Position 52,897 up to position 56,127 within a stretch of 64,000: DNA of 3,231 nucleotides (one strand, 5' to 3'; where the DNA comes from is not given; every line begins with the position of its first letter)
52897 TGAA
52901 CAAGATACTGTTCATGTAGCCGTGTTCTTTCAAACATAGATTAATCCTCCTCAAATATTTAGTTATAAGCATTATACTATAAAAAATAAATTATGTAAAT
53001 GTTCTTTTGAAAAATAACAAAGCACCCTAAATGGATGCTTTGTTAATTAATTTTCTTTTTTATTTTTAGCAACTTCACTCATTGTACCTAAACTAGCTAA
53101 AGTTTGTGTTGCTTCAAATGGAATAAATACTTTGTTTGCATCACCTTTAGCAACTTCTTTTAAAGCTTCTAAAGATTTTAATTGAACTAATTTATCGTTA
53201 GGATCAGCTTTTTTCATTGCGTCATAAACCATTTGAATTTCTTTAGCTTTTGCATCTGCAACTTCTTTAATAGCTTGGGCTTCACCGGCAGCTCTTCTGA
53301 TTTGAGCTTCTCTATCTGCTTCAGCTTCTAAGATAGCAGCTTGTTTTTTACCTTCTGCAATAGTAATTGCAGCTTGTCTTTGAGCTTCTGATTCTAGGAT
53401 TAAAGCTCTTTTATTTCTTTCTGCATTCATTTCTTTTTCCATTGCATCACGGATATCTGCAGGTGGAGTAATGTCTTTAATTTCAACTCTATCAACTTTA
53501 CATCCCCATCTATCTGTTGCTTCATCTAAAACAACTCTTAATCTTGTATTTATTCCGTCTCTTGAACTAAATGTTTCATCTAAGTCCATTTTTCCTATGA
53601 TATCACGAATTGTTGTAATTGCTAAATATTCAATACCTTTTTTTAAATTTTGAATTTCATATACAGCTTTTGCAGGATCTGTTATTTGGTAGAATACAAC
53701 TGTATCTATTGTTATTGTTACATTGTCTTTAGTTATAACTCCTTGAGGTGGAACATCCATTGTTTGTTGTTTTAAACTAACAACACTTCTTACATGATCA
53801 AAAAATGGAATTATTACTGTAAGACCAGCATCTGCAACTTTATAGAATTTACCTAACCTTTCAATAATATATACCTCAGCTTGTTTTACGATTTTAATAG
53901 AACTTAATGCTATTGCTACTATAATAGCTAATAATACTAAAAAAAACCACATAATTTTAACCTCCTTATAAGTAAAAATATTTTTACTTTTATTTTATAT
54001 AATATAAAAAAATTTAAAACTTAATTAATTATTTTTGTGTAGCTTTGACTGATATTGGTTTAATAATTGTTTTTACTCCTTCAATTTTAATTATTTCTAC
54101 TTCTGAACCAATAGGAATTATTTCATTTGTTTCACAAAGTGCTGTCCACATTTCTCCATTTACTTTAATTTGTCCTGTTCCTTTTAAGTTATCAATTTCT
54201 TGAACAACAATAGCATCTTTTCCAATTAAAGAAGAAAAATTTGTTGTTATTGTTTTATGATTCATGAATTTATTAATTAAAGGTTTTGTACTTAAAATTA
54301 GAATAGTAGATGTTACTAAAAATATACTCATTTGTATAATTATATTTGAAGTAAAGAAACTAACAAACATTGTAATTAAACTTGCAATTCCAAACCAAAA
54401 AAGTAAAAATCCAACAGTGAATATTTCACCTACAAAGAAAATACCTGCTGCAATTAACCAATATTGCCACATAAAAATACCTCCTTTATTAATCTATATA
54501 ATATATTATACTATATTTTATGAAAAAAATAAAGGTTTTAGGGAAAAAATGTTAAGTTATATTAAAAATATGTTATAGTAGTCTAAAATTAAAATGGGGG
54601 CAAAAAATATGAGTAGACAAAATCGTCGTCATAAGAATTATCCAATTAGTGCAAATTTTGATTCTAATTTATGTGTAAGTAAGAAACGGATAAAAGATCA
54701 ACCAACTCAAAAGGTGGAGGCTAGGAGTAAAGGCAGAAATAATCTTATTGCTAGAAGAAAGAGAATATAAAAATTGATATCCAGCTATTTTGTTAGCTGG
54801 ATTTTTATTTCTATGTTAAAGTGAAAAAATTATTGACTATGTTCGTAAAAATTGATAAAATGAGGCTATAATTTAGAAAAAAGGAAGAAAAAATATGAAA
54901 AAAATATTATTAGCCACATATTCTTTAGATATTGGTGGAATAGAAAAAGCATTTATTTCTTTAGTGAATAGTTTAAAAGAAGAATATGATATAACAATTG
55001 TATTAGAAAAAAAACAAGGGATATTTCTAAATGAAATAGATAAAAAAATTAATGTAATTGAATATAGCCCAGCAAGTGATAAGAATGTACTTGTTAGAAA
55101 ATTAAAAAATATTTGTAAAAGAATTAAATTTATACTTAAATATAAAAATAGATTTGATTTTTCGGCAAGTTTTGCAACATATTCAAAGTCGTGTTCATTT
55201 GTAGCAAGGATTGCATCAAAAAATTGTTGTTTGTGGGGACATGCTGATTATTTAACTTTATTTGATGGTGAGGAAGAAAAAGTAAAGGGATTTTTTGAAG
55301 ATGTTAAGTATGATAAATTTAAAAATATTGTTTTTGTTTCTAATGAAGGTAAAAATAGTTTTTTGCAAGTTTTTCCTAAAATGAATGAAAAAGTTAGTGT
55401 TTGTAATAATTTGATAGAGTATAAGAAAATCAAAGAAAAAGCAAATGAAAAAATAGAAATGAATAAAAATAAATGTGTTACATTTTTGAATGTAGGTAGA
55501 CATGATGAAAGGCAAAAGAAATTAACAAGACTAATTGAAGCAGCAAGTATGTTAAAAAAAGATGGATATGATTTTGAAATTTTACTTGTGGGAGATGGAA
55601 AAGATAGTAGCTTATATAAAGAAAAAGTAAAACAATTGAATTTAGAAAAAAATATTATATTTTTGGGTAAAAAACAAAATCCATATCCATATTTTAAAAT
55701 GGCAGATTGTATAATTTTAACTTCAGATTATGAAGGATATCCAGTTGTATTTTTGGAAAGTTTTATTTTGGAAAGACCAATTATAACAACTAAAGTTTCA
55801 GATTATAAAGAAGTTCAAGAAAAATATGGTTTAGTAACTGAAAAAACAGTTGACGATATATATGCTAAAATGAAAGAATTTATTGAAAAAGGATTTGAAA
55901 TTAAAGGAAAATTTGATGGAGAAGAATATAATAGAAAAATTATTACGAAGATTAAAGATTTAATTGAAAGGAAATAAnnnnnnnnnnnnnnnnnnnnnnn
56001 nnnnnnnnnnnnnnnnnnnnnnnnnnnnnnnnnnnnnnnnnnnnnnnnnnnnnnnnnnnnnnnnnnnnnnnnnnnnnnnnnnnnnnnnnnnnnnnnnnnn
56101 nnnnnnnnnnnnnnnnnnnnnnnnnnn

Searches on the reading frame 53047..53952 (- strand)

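Call 41: search_protein_families(library=ncbifam, proteins=[window:53047-53952:-], max_evalue=1e-10)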
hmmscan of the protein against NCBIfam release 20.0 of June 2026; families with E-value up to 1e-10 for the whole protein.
window:53047-53952:- (301 aa): 4 families
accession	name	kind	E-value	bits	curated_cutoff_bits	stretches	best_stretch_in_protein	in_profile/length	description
TIGR01933.1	hflK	equivalog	2e-30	106.1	159.4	1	19-237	1-221/261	FtsH protease activity modulator HflK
NF008181.0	PRK10930.1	equivalog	7.8e-19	67.8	660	1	6-230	84-310/419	FtsH protease activity modulator HflK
TIGR01932.1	hflC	equivalog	6.7e-18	64.6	134.4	1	6-134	7-148/318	protease modulator HflC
NF008259.0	PRK11029.1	equivalog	4.2e-11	42.4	427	0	144-239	196-291/334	protease modulator HflC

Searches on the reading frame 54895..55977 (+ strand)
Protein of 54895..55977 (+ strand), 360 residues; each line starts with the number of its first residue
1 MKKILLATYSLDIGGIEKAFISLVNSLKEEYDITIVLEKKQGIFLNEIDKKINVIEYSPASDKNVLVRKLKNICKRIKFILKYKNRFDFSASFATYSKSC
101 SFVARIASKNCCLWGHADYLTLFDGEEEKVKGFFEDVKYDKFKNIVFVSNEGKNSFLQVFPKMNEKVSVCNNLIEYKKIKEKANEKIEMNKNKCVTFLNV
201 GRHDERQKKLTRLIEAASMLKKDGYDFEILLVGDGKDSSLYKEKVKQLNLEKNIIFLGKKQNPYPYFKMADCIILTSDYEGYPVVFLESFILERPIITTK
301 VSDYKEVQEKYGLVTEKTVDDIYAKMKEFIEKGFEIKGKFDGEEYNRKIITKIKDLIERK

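Call 41: search_protein_families(library=ncbifam, proteins=[window:54895-55977:+], max_evalue=1e-10)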
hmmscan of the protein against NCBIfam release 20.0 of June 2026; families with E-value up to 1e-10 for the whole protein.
window:54895-55977:+ (360 aa): 7 families
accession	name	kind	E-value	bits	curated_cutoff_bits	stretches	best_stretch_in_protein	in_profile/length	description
NF050063.1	ProtGlycPglJ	equivalog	3.1e-27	95.7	500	1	1-345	1-344/363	N-acetylgalactosamine-N,N'-diacetylbacillosaminyl-diphospho-undecaprenol 4-alpha-N-acetylgalactosaminyltransferase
NF007396.0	PRK09922.1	equivalog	5.6e-18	64.9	385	1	163-334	156-328/361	lipopolysaccharide 1,6-galactosyltransferase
TIGR03999.1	thiol_BshA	equivalog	2.2e-16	59.8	273.7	1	144-310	147-313/375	N-acetyl-alpha-D-glucosaminyl L-malate synthase BshA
TIGR03088.1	stp2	hypoth_equivalog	1.2e-15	57.4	409.05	1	7-330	7-336/374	TIGR03088 family PEP-CTERM/XrtA system glycosyltransferase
NF050056.1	ProtGlycPglH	equivalog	9.6e-15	54.5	600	1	5-329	4-315/354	GalNAc-alpha-(1->4)-GalNAc-alpha-(1->3)-diNAcBac-PP-undecaprenol alpha-1,4-N-acetyl-D-galactosaminyltransferase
NF047684.1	TeichurnBiosyTuaC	equivalog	6.2e-12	45.1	550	1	176-334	202-356/391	teichuronic acid biosynthesis protein TuaC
NF038255.1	exopoly_VpsD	equivalog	1e-11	44.4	300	1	159-312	171-325/381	VpsD family glycosyltransferase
